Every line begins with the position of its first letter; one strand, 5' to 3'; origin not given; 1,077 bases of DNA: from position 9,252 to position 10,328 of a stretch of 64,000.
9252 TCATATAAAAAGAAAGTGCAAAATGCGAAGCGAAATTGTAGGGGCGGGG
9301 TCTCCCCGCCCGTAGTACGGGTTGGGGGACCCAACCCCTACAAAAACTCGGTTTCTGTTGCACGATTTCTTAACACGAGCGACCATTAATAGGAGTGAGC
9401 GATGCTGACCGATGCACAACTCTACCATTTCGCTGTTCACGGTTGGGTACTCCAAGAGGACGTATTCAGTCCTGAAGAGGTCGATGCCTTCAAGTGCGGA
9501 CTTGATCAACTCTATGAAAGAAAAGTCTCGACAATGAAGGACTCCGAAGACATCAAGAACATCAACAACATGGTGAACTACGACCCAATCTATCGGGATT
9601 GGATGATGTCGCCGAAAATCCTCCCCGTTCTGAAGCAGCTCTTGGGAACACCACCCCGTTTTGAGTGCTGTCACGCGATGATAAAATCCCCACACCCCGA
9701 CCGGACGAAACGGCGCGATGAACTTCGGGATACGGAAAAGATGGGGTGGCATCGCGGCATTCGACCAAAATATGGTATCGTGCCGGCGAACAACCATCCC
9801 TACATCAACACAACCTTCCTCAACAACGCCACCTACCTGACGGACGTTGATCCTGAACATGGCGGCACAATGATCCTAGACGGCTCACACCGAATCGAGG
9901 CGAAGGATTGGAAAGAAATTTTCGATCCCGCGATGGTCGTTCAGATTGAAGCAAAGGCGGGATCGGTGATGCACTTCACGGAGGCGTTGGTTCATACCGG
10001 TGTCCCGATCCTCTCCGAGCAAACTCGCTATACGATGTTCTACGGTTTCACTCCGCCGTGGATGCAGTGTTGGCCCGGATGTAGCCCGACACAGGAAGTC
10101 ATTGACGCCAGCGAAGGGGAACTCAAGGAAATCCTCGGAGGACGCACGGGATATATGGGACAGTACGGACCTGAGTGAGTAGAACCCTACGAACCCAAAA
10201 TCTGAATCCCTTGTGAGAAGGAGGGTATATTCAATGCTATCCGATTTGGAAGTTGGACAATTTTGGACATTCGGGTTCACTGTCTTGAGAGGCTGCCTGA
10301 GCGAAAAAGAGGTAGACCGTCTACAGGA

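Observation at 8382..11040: Expansion of phytanoyl-CoA dioxygenase-family genes (six paralogs in the window)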

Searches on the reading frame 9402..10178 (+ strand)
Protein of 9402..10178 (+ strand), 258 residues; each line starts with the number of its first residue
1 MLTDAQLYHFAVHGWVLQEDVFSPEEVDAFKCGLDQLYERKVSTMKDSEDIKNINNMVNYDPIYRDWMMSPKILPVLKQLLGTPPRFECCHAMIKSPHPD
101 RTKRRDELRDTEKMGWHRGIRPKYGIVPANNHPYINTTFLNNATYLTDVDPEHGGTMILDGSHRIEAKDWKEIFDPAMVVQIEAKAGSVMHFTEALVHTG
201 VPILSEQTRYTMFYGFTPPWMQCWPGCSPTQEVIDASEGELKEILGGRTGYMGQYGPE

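Call 3: search_protein_families(library=pfam, proteins=[window:9402-10178:+], max_evalue=0.01)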
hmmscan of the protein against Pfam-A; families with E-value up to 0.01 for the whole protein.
window:9402-10178:+ (258 aa): 1 family
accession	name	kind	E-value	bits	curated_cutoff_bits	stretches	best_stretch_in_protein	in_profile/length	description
PF05721.19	PhyH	-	1.1e-14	55.7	22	1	12-209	3-211/213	Phytanoyl-CoA dioxygenase (PhyH)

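Call 9: search_solved_structures(query=window:9402-10178:+, max_evalue=1, show_alignments=3)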
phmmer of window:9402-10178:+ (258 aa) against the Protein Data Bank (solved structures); distinct sequences matched with E-value up to 1: 13.
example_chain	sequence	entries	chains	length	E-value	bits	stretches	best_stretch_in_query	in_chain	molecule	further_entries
7dt0_A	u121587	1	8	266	0.00046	22.7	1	2-82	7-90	Phytanoyl-CoA dioxygenase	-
7e01_A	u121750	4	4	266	0.00047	22.6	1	2-82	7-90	Phytanoyl-CoA dioxygenase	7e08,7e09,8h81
7dzz_A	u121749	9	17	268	0.00048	22.6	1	2-82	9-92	Phytanoyl-CoA dioxygenase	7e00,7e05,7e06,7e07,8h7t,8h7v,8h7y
2fct_A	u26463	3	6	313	0.00061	22.3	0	2-69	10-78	syringomycin biosynthesis enzyme 2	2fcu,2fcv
6ec3_A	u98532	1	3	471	0.006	19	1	5-220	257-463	Methyltransferase domain-containing protein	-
4xc9_A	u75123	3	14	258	0.019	17.4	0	140-225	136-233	oxidase/hydroxylase | Putative oxidase/hydroxylase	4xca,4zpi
4xcb_A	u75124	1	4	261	0.02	17.3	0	140-225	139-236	oxidase/hydroxylase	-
5nch_A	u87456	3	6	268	0.044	16.2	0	2-36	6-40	Leucine hydroxylase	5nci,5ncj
9wyc_A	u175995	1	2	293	0.054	15.9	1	116-200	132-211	Oxidoreductase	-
4nao_A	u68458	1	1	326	0.12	14.7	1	111-218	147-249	Putative oxygenase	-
8zyb_E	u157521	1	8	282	0.14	14.6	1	144-249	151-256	DhiD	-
9wyh_A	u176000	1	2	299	0.75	12.1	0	139-209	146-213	Oxidoreductase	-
8a3w_SR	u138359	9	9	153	0.87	11.9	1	101-132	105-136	Putative 40S ribosomal protein S18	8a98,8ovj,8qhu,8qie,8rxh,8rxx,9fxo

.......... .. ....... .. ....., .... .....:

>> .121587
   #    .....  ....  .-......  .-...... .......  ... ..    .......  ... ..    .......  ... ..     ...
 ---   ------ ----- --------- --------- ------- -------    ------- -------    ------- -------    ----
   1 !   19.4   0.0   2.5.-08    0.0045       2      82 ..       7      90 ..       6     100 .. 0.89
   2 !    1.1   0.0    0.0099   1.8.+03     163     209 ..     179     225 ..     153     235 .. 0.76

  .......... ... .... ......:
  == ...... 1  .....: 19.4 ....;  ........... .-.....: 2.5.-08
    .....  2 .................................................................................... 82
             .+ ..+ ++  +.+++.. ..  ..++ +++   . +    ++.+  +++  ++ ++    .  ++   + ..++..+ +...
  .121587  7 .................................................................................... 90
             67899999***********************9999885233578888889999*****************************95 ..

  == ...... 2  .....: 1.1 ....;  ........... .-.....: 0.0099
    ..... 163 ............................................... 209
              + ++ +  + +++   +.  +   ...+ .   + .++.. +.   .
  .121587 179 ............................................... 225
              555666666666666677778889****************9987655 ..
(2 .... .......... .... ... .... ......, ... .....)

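Call 11: search_protein_families(library=ncbifam, proteins=[window:9402-10178:+], max_evalue=0.01)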
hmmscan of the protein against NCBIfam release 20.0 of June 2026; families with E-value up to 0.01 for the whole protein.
window:9402-10178:+ (258 aa): 2 families
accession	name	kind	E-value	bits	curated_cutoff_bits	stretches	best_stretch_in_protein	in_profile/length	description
TIGR01762.1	chlorin-enz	subfamily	1.6e-05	24.4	226.3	0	168-228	199-258/288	chlorinating enzyme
TIGR02408.1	ectoine_ThpD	equivalog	0.00025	20.5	336.5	0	3-83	18-105/277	ectoine hydroxylase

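Call 13: find_homologous_proteins(query=window:9402-10178:+, max_evalue=0.001)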
Query window:9402-10178:+ (258 aa): 41 proteins with E <= 0.001 among 282 candidates.
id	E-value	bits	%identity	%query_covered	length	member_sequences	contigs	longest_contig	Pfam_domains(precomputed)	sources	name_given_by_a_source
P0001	6.6e-177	604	97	100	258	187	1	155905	PF05721.20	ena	-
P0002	9.5e-162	555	90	100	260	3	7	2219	PF05721.20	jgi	jgi:ectoine hydroxylase-related dioxygenase (phytanoyl-CoA dioxygenase family)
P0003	2.9e-151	520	85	100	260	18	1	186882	PF05721.20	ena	-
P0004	1.4e-145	502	80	100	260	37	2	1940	PF05721.20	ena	-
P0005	2.5e-145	501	81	100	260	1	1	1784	PF05721.20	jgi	jgi:ectoine hydroxylase-related dioxygenase (phytanoyl-CoA dioxygenase family)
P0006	1.2e-144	499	78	100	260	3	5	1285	PF05721.20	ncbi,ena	-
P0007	1.7e-144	498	78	100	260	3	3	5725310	PF05721.20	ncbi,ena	-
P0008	1.8e-143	495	78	100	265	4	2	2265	PF05721.20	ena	-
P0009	2.3e-143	494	80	100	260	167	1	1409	PF05721.20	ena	-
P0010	1.7e-142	491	77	100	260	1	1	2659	PF05721.20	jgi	jgi:ectoine hydroxylase-related dioxygenase (phytanoyl-CoA dioxygenase family)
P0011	5.5e-142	490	77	100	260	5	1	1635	PF05721.20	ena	-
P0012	5.6e-142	490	78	100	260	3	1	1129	PF05721.20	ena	-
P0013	1.4e-140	485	78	100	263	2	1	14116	PF05721.20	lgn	-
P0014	7.4e-140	483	77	100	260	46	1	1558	PF05721.20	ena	-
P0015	3.2e-139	481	76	100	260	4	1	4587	PF05721.20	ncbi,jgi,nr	ncbi:MAG: phytanoyl-CoA dioxygenase family protein [Planctomycetota bacterium]|jgi:ectoine hydroxyla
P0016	5.3e-135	467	74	100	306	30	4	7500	PF05721.20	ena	-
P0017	8.1e-92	325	56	98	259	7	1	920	PF05721.20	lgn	-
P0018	8.6e-91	322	55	98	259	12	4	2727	PF05721.20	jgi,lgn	jgi:hypothetical protein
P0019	2.8e-90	320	55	98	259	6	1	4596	PF05721.20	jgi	-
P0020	5.6e-88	313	55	98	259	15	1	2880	PF05721.20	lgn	-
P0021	1.4e-86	308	52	98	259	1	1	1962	PF05721.20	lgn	-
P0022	3.0e-86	307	71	70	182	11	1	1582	PF05721.20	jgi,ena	jgi:ectoine hydroxylase-related dioxygenase (phytanoyl-CoA dioxygenase family)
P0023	1.2e-85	305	56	95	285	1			PF05721.20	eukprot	eukprot:SAG22_NODE_233_length_14378_cov_86.382100_3_plen_286_part_00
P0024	4.2e-83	297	53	99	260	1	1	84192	PF05721.20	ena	-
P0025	6.5e-83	296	52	98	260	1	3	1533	PF05721.20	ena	-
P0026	5.1e-82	293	52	99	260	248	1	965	PF05721.20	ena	-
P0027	5.6e-82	293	52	99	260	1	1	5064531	PF05721.20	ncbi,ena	-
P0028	5.7e-81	290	51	98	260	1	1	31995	PF05721.20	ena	-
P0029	3.6e-80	287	51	99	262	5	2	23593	PF05721.20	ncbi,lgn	ncbi:hypothetical protein BH10CHL1_BH10CHL1_14770 [soil metagenome]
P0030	1.4e-75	272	52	98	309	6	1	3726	PF05721.20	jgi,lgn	jgi:hypothetical protein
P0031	6.9e-71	257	47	98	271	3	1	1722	PF05721.20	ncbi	-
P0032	2.7e-68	248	47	98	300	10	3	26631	PF05721.20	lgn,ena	-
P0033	1.6e-66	242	47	98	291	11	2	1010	PF05721.20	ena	-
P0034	3.3e-65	238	45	97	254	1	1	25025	PF05721.20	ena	-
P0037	1.0e-62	230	47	90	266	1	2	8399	PF05721.20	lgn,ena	-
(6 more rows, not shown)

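Call 17: search_solved_structures(query=A2, max_evalue=0.01, show_alignments=2)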
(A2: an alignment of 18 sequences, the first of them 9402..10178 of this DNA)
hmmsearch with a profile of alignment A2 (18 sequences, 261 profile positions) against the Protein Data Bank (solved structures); distinct sequences matched with E-value up to 0.01: 26.
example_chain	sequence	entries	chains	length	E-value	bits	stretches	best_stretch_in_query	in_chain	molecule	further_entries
4xc9_A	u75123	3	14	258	1.6e-14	56.8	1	132-233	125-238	oxidase/hydroxylase | Putative oxidase/hydroxylase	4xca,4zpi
4xcb_A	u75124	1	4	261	1.6e-14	56.8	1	132-233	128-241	oxidase/hydroxylase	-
5nch_A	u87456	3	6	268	1.7e-11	46.9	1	2-87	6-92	Leucine hydroxylase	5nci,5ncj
7dt0_A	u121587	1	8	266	4.1e-08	35.8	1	1-86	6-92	Phytanoyl-CoA dioxygenase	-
7e01_A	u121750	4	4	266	4.7e-08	35.6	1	1-85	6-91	Phytanoyl-CoA dioxygenase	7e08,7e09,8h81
7dzz_A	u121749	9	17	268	4.9e-08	35.6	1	1-85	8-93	Phytanoyl-CoA dioxygenase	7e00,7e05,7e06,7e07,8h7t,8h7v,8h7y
5epa_A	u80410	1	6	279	1.2e-07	34.3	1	2-100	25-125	SnoK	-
3emr_A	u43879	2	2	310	5.1e-06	29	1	2-89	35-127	EctD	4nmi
5zm2_A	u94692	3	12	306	5.9e-06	28.7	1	143-239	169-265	Dioxygenase andA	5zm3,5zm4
7wpy_A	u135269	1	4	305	6e-06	28.7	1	143-239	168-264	Dioxygenase andA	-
8zyb_E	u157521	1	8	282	6.2e-06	28.7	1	149-247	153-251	DhiD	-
2fct_A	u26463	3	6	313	7.7e-06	28.4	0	177-234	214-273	syringomycin biosynthesis enzyme 2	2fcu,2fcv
9wyc_A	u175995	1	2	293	8.7e-06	28.2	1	142-203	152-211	Oxidoreductase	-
5m0t_A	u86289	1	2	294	2e-05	27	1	141-202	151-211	Alpha-ketoglutarate-dependent non-heme iron oxygenase EasH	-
7vbq_A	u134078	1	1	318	3.1e-05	26.4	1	143-248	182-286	Fe(II)/(alpha)ketoglutarate-dependent dioxygenase TlxJ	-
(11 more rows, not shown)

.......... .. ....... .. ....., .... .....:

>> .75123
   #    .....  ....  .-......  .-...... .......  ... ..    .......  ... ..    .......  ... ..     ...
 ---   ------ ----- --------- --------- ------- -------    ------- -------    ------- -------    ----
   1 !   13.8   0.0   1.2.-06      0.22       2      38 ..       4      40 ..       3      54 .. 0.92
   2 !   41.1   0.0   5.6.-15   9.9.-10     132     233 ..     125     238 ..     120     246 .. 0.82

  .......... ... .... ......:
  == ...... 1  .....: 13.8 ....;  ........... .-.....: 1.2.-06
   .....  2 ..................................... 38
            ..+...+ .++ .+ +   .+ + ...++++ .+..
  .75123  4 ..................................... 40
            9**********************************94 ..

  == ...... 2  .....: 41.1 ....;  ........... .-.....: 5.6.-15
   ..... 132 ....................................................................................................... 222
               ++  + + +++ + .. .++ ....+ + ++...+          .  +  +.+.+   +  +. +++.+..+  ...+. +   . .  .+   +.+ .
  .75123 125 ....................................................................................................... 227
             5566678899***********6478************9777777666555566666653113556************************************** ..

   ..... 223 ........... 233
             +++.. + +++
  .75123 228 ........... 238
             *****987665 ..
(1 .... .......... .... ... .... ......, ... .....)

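Call 18: find_encoding_contigs(protein=P0007, flank=10000, max_places=3)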
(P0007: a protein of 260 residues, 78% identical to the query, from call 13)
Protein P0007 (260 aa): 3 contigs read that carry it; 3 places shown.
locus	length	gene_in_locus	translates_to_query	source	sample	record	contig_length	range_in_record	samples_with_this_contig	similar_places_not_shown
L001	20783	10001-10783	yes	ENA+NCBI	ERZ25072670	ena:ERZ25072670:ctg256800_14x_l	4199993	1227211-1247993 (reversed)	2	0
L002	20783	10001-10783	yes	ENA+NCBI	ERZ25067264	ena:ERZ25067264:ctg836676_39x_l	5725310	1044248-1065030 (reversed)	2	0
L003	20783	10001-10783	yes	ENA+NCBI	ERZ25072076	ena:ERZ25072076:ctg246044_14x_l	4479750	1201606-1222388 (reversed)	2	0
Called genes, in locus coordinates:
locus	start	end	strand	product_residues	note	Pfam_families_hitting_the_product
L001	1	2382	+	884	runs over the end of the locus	PF02861:Clp_N, PF05621:TniB, PF23569:NBD_SMAX1, PF00004:AAA, PF17871:AAA_lid_9, PF00004:AAA, PF07724:AAA_2, PF07728:AAA_5, +16 more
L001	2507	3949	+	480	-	PF00089:Trypsin, PF13365:Trypsin_2, PF00595:PDZ, PF13180:PDZ_2, PF14685:PDZ_Tricorn (faint), PF17820:PDZ_6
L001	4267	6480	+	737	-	PF17390:Bac_rhamnosid_C (weak)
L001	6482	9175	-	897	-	PF02739:5_3_exonuc_N, PF01367:5_3_exonuc, PF01612:DNA_pol_A_exo1, PF22619:DNA_polI_exo1, PF00476:DNA_pol_A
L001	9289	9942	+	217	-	PF02230:Abhydrolase_2, PF00561:Abhydrolase_1 (weak), PF03959:FSH1 (faint), PF12146:Hydrolase_4 (faint)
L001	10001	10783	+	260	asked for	PF05721:PhyH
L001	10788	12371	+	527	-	PF13231:PMT_2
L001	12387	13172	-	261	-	PF00106:adh_short, PF08659:KR, PF13561:adh_short_C2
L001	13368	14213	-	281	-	-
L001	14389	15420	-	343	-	PF00762:Ferrochelatase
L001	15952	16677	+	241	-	PF01569:PAP2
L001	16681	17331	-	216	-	-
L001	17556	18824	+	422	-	PF02321:OEP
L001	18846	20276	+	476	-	PF19335:HMBD, PF25917:BSH_RND (weak), PF25919:BSH_CusB, PF25973:BSH_CzcB, PF25869:3HB_CusB (weak), PF25954:Beta-barrel_RND_2, PF25967:RND-MFP_C (weak), PF25975:CzcB_C, +2 more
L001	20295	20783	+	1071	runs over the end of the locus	PF00873:ACR_tran, PF03176:MMPL (weak), PF00873:ACR_tran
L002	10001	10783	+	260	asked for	PF05721:PhyH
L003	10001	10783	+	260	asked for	PF05721:PhyH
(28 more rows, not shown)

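Call 19: find_encoding_contigs(protein=P0003, flank=10000, max_places=2)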
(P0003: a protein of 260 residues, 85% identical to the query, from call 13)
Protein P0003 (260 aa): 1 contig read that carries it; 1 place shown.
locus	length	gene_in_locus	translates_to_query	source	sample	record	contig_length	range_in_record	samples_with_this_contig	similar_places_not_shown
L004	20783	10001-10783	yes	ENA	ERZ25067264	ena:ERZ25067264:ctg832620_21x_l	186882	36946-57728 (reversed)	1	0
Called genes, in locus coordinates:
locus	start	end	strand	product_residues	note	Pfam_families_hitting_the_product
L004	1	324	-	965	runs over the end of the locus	-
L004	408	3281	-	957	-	-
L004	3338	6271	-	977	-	-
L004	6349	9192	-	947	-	-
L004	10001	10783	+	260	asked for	PF05721:PhyH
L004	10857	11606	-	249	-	PF04909:Amidohydro_2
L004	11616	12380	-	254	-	PF04909:Amidohydro_2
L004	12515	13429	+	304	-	PF05721:PhyH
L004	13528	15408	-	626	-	PF05833:NFACT_N, PF05670:NFACT-R_1, PF18297:NFACT-R_2 (weak)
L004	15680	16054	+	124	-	-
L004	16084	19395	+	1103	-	PF25852:DUF6242_C (faint), PF02012:BNR (faint), PF13088:BNR_2 (faint), PF15902:Sortilin-Vps10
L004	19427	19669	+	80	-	PF00515:TPR_1 (weak), PF07719:TPR_2 (weak), PF13414:TPR_11 (weak)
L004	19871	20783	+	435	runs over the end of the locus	PF07690:MFS_1, PF12832:MFS_1_like, PF03092:BT1, PF05977:MFS_3 (faint), PF07690:MFS_1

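Call 20: find_encoding_contigs(protein=P0027, flank=8000, max_places=2)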
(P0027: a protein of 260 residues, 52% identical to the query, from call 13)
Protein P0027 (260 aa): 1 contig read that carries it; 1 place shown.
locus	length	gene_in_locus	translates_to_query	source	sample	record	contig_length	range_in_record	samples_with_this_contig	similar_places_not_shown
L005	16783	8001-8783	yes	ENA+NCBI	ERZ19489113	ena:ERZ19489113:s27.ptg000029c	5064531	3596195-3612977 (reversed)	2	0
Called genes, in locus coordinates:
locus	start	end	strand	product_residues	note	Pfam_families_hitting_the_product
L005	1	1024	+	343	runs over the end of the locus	PF01408:GFO_IDH_MocA, PF03447:NAD_binding_3 (weak), PF22725:GFO_IDH_MocA_C3, PF02894:GFO_IDH_MocA_C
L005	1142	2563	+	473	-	PF01547:SBP_bac_1, PF13416:SBP_bac_8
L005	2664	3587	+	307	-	PF00528:BPD_transp_1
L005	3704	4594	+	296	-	PF00528:BPD_transp_1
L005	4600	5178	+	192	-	PF00583:Acetyltransf_1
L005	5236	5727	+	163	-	PF00583:Acetyltransf_1, PF13673:Acetyltransf_10, PF13508:Acetyltransf_7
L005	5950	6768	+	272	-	PF05721:PhyH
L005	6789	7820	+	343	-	PF01408:GFO_IDH_MocA, PF03447:NAD_binding_3 (weak), PF02894:GFO_IDH_MocA_C, PF22725:GFO_IDH_MocA_C3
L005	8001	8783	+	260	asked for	PF05721:PhyH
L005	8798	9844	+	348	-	PF12715:Abhydrolase_7 (faint), PF00326:Peptidase_S9 (weak)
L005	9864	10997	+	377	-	PF01408:GFO_IDH_MocA, PF21252:Glyco_hydro_109_C (weak), PF22725:GFO_IDH_MocA_C3 (weak), PF21252:Glyco_hydro_109_C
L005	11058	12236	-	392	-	PF00108:Thiolase_N, PF00109:ketoacyl-synt (weak), PF02803:Thiolase_C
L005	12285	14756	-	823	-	PF02737:3HCDH_N, PF00725:3HCDH, PF00378:ECH_1, PF16113:ECH_2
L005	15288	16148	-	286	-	PF01925:TauE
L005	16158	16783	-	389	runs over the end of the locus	PF00155:Aminotran_1_2, PF01212:Beta_elim_lyase (weak), PF00266:Aminotran_5 (weak)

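Call 21: find_encoding_contigs(protein=P0024, flank=8000, max_places=2)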
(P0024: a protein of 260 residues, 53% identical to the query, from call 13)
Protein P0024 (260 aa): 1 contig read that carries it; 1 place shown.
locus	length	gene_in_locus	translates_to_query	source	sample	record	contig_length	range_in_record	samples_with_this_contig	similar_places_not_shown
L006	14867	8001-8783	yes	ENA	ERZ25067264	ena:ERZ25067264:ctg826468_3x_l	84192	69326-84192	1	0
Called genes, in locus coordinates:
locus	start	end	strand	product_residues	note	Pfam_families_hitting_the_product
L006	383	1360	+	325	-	PF00512:HisKA, PF02518:HATPase_c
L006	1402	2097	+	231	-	PF00072:Response_reg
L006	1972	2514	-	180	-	-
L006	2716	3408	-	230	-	PF05721:PhyH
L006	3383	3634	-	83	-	PF00462:Glutaredoxin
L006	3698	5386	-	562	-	-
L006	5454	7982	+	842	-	PF07995:GSDH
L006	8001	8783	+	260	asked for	PF05721:PhyH (weak)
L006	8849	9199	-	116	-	PF05721:PhyH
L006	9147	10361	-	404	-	PF05721:PhyH (faint)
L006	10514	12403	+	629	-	PF20581:DUF6785, PF20580:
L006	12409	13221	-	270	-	PF00528:BPD_transp_1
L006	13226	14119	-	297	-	PF00528:BPD_transp_1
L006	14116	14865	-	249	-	?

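Call 22: find_related_loci(query=A2, collection=genome_contigs, flank=8000)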
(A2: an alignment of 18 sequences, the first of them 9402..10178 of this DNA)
Query A2 (258 aa) in genome_contigs; peptide patterns used: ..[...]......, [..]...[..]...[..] (x = any residue, [..] = any of these).
115 stretches matched a pattern; 77 encode a relative of the query (tblastn E <= 1e-3); 72 distinct loci.
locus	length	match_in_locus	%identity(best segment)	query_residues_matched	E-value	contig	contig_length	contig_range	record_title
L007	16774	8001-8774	97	1-258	9e-176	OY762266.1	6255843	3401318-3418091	MAG: Candidatus Poribacteria bacterium isolate f15cbddf-0c87-47e8-aab1-4ca568006f86 genome assembly, chromosome: 1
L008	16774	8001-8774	97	1-258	1e-174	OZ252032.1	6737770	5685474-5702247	MAG: Candidatus Poribacteria bacterium isolate aa3f26ad-70d9-470a-add4-ad97223fdacd genome assembly, chromosome: 1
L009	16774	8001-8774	96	1-258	1e-173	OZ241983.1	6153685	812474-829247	MAG: Candidatus Poribacteria bacterium isolate 364a25e6-8d4f-453a-8db8-f2b726c437a0 genome assembly, chromosome: 1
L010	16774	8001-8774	95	1-258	1e-172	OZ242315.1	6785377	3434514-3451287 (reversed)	MAG: Candidatus Poribacteria bacterium isolate 55818b94-eea9-47de-9476-a843df335cd7 genome assembly, chromosome: 1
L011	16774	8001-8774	95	1-258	4e-172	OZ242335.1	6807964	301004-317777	MAG: Candidatus Poribacteria bacterium isolate 0e18bbbf-3c5b-4f4e-9be4-718f64127597 genome assembly, chromosome: 1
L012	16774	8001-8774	95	1-258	9e-172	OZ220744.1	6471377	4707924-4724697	MAG: Candidatus Poribacteria bacterium isolate 67f587a8-c379-43ee-8694-439c00dbce40 genome assembly, chromosome: 1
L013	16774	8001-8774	95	1-258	2e-171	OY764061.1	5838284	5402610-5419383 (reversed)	MAG: Candidatus Poribacteria bacterium isolate 89293177-375a-4259-af6b-6508537173d0 genome assembly, chromosome: 1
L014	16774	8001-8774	95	1-258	1e-171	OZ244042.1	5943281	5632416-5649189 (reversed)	MAG: Candidatus Poribacteria bacterium isolate 82c2f847-b3a6-4516-8f18-366283cf6473 genome assembly, chromosome: 1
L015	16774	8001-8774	94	1-258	4e-171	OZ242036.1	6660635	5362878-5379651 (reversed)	MAG: Candidatus Poribacteria bacterium isolate 54b3e0b4-8990-4cd1-959a-c9693763f33b genome assembly, chromosome: 1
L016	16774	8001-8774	95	1-258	5e-171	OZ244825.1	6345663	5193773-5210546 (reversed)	MAG: Candidatus Poribacteria bacterium isolate 9ee73198-b11f-455e-92bc-43fc746e3fb5 genome assembly, chromosome: 1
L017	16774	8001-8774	94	1-258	6e-171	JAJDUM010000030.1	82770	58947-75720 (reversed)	MAG: Candidatus Poribacteria bacterium isolate jk18x1bzbins.78 k141_1510277, whole genome shotgun sequence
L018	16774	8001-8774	94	1-258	7e-171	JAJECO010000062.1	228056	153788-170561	MAG: Candidatus Poribacteria bacterium isolate jk18xAbins.25 k141_30776, whole genome shotgun sequence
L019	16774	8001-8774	95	1-258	1e-170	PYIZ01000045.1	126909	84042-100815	MAG: Candidatus Poribacteria bacterium isolate PCPOR2b Ga0206366_145, whole genome shotgun sequence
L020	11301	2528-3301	95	1-258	2e-170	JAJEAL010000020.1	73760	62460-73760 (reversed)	MAG: Candidatus Poribacteria bacterium isolate jk18x7bins.5 k141_188185, whole genome shotgun sequence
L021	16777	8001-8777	86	1-257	2e-157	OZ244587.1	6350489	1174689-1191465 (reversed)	MAG: Candidatus Poribacteria bacterium isolate 01ec1ce0-d2a5-493a-a37f-f7455bcb6da2 genome assembly, chromosome: 1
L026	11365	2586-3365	79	1-258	3e-143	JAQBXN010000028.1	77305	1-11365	MAG: Planctomycetota bacterium isolate casp150-mb.279 NODE_769_length_77305_cov_0.405733, whole genome shotgun sequence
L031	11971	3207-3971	57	1-254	3e-97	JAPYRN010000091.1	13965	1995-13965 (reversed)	MAG: Candidatus Latescibacterota bacterium isolate PW3.metabat2.162 PW3_6031_length_13965_cov_11.320129, whole genome sh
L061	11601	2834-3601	49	1-254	7e-81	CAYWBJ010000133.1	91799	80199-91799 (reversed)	MAG TPA_asm: uncultured Gemmatimonadaceae bacterium isolate SRP092796_co1_38 genome assembly, contig: k141_153554, whole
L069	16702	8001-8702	35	2-222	2e-31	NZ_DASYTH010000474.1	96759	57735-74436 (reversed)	MAG: Actinophytocola sp. isolate SMAG_U4562 k141_3046348, whole genome shotgun sequence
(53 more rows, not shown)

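Call 42: predict_structure(alignment_id=A2)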
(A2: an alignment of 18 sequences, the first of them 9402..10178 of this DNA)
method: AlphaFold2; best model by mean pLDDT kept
length: 258 residues; sequences in the alignment: 18
mean_pLDDT: 84.4   pTM: 0.85
mean pLDDT of the five models: 84.4, 81.5, 76.5, 76.0, 58.3
residues with pLDDT >= 90: 135; 70-90: 85; 50-70: 17; < 50: 21
segments of 3 or more residues with pLDDT < 50: 123-135, 251-258
pLDDT, mean of each block of 10 residues (from residue 1): 93 94 96 93 80 90 88 91 85 94 94 84 44 55 95 92 83 92 96 91 95 86 69 90 77 39
secondary structure, 60 per line:
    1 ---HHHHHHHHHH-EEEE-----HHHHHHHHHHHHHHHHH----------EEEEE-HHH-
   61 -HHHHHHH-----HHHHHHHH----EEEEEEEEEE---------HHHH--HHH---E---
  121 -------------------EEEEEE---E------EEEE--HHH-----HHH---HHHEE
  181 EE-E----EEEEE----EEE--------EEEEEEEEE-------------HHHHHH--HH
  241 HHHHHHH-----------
elements in order: H4-13 E15-18 H24-40 E51-55 H62-68 H74-81 E86-95 H105-108 E140-145 E156-159 E179-182 E189-193 E198-200 E209-217 H231-236 H239-247
